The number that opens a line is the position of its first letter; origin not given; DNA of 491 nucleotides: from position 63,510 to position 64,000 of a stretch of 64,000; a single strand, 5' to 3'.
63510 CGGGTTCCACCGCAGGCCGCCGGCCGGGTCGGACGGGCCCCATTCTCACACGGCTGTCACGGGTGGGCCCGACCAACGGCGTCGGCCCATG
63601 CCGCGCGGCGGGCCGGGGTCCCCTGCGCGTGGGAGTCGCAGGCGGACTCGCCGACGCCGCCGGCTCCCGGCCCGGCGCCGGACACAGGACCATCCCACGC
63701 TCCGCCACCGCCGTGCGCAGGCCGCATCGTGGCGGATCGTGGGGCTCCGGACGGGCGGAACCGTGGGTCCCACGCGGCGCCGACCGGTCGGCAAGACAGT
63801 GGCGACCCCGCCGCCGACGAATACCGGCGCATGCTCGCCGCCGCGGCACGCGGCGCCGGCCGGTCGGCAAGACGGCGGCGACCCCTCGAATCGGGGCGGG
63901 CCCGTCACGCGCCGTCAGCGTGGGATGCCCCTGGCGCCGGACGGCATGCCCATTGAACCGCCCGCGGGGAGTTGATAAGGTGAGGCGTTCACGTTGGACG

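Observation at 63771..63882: Second REP copy with the same 36-bp core duplicated around an unrelated insert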

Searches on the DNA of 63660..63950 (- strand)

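Call 50: search_dna_similar(query=window:63660-63950:-, collection=plasmids, mode=distant, max_evalue=0.01, max_rows=10)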
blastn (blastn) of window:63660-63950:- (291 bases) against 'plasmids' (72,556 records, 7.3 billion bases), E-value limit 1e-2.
No match.
